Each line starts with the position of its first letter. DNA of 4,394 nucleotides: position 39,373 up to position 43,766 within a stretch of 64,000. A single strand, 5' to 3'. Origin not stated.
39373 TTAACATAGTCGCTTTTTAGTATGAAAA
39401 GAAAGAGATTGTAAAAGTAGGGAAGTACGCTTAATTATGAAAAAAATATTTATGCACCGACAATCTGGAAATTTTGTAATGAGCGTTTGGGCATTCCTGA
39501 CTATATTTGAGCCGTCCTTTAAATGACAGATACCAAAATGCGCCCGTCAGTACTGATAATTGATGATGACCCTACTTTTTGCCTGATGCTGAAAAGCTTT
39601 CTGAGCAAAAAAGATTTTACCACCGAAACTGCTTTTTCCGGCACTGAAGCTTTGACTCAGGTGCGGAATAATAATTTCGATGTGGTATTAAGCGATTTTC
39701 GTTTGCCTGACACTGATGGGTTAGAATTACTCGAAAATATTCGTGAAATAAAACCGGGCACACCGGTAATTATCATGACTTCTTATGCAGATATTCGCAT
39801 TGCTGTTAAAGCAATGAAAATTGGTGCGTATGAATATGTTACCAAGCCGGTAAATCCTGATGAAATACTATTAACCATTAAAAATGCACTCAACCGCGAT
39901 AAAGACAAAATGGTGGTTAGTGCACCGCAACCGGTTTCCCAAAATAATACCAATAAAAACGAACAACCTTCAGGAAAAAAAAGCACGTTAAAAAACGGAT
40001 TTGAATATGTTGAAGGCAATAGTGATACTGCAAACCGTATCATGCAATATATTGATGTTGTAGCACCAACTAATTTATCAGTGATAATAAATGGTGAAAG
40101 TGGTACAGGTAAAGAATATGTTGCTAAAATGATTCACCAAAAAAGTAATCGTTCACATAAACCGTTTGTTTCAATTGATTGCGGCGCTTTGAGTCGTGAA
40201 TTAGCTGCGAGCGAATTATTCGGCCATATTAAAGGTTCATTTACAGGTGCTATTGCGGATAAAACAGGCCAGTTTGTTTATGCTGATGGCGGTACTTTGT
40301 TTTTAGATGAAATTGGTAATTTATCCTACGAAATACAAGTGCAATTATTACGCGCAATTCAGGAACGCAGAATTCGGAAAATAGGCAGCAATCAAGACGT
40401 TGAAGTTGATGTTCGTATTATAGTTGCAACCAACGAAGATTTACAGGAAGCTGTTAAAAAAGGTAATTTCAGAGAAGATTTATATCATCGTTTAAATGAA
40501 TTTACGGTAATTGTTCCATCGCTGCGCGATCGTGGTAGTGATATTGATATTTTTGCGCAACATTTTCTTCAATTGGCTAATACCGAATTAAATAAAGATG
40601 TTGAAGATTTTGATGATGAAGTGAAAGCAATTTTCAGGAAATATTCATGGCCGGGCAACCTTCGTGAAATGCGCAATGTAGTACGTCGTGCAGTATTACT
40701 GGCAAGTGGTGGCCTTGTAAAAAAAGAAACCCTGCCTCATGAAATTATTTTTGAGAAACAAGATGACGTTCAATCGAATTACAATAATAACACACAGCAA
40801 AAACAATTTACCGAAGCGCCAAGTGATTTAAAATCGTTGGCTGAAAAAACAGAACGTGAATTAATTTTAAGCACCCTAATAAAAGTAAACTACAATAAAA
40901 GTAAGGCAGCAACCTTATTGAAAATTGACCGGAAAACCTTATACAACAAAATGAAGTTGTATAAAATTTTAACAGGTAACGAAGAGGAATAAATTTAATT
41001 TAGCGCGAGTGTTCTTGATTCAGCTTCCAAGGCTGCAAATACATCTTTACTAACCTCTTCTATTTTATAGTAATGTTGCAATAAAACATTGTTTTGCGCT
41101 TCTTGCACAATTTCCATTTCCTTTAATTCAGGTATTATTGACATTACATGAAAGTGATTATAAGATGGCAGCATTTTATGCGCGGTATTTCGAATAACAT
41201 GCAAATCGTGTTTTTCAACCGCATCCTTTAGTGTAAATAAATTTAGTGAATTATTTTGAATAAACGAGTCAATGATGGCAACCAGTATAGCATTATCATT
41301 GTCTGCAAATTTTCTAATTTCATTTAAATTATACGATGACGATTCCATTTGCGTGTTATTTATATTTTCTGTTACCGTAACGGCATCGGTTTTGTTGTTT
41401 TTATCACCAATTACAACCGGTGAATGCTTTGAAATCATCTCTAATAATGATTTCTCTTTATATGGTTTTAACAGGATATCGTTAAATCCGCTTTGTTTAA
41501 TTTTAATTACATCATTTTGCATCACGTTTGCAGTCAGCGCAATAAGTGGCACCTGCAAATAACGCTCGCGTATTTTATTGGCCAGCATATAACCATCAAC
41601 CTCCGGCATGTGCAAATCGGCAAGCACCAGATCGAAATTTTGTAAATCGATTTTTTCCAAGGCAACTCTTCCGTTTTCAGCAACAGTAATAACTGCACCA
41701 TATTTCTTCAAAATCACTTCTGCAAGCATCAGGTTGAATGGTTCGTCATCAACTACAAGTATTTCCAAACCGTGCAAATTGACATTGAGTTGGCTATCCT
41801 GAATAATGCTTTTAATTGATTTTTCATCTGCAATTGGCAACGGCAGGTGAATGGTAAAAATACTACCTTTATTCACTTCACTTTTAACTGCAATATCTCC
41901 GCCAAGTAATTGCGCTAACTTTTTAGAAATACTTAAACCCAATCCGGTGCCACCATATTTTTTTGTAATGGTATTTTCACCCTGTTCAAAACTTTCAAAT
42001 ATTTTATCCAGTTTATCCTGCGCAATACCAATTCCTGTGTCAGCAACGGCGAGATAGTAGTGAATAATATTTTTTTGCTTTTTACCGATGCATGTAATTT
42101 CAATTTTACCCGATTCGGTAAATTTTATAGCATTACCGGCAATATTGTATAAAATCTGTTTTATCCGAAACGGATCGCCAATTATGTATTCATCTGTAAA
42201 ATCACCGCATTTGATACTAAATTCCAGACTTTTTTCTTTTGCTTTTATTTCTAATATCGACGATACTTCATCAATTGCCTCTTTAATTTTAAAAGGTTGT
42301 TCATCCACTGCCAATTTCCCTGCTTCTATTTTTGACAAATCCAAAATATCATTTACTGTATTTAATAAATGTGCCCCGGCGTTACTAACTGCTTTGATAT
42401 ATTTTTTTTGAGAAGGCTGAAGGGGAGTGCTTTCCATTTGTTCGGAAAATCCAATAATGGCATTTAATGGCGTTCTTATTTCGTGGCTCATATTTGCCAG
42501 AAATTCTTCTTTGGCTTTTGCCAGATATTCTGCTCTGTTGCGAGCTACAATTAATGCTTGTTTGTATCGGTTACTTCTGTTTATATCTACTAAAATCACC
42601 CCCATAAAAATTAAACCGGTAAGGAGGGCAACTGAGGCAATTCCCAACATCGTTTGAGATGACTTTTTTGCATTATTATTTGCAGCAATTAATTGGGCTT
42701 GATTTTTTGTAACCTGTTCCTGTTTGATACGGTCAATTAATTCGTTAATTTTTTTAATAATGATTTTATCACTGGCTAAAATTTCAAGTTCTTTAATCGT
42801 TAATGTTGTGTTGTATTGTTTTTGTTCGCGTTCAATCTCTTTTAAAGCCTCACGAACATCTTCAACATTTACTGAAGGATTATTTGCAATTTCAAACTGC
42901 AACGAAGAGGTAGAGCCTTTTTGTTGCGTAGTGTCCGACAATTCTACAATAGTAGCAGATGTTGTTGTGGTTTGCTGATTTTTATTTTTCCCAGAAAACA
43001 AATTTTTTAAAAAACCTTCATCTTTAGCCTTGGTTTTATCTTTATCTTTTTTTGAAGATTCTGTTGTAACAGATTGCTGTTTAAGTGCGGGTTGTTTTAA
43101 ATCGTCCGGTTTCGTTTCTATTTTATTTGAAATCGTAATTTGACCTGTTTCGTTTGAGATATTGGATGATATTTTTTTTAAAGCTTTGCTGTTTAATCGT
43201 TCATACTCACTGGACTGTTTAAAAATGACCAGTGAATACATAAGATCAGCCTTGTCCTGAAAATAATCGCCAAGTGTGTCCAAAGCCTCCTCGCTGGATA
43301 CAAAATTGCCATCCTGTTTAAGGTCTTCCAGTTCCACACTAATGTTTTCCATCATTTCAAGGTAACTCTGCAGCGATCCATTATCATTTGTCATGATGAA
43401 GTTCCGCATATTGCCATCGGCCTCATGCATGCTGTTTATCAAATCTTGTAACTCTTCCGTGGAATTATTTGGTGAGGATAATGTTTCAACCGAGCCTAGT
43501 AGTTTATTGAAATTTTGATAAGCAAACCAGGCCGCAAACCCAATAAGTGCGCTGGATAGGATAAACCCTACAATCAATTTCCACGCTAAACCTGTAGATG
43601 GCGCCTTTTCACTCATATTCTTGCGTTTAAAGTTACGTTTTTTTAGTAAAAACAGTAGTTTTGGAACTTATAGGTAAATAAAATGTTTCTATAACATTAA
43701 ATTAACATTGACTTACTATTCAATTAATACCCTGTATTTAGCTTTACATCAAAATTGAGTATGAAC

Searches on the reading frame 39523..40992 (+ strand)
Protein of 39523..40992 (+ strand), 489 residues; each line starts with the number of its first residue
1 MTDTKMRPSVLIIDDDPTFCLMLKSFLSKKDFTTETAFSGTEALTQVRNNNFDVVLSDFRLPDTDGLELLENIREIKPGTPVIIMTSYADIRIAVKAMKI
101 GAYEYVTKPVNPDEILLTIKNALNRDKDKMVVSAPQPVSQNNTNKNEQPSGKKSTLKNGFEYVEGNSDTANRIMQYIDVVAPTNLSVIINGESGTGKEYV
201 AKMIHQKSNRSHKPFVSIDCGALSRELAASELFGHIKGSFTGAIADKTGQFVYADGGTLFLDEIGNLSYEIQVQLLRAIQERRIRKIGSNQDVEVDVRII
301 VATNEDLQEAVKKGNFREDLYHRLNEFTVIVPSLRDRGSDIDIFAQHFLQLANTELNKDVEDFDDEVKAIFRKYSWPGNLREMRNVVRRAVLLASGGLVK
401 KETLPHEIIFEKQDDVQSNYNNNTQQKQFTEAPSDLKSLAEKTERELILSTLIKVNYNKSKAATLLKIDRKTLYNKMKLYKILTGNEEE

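Call 17: search_protein_families(library=pfam, proteins=[window:39523-40992:+], max_evalue=0.001)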
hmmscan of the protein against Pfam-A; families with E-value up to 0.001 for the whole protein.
window:39523-40992:+ (489 aa): 9 families
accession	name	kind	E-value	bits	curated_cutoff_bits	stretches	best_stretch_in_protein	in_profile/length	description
PF00158.32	Sigma54_activat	-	6.7e-67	224.8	20.2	1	165-329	3-167/168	Sigma-54 interaction domain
PF00072.30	Response_reg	-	4.4e-31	107.8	30.2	1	10-119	1-110/111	Response regulator receiver domain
PF25601.1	AAA_lid_14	-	9.5e-23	80.3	27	1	335-416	1-82/87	AAA+ ATPase lid domain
PF14532.12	Sigma54_activ_2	-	3.9e-21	76.2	25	1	165-334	2-138/138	Sigma-54 interaction domain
PF02954.25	HTH_8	-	1.4e-09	37.9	22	1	441-479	3-41/42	Bacterial regulatory protein, Fis family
PF07728.20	AAA_5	-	1.9e-08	34.8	22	1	187-306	2-124/139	AAA domain (dynein-related subfamily)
PF00004.35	AAA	-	2.2e-05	25.3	21.2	1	188-309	2-116/131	ATPase family associated with various cellular activities (AAA)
PF07724.20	AAA_2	-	2.3e-05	24.9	27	1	186-305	5-125/166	AAA domain (Cdc48 subfamily)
PF00493.29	MCM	-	0.00062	19.4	23.3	0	184-305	57-173/224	MCM P-loop domain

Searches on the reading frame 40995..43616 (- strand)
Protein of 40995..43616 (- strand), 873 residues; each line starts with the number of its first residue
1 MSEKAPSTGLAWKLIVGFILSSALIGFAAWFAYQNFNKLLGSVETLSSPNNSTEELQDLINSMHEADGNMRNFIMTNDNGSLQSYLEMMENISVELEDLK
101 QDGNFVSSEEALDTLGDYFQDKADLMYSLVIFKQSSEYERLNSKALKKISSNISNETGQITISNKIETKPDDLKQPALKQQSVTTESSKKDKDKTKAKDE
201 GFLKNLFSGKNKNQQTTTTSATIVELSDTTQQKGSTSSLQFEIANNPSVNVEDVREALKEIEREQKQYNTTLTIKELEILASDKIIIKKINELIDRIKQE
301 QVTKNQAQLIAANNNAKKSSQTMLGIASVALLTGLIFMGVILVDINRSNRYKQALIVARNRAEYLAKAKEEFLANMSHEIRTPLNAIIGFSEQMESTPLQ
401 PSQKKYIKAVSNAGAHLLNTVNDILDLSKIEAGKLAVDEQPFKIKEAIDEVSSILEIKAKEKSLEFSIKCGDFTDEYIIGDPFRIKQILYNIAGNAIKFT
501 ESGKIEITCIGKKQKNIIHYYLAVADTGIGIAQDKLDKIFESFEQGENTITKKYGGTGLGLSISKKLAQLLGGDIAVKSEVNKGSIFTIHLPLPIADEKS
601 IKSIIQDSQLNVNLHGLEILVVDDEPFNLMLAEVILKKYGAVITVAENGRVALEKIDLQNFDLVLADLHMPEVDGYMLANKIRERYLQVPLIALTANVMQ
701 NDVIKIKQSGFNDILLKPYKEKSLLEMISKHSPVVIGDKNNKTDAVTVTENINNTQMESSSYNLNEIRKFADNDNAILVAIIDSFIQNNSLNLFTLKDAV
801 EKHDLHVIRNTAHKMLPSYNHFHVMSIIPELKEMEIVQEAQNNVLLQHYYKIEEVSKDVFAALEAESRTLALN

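Call 17: search_protein_families(library=pfam, proteins=[window:40995-43616:-], max_evalue=0.001)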
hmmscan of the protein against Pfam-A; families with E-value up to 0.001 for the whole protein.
window:40995-43616:- (873 aa): 4 families
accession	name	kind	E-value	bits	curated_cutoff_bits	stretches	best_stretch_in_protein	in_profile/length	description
PF02518.31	HATPase_c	-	1e-27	97.2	26.4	1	480-594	1-110/111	Histidine kinase-, DNA gyrase B-, and HSP90-like ATPase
PF00072.30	Response_reg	-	2.6e-26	92.4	30.2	1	619-728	1-110/111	Response regulator receiver domain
PF00512.31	HisKA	-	5.1e-22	78.1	26.9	1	368-433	1-66/66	His Kinase A (phospho-acceptor) domain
PF05227.19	CHASE3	-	0.00023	21.5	28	1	54-158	13-122/138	CHASE3 domain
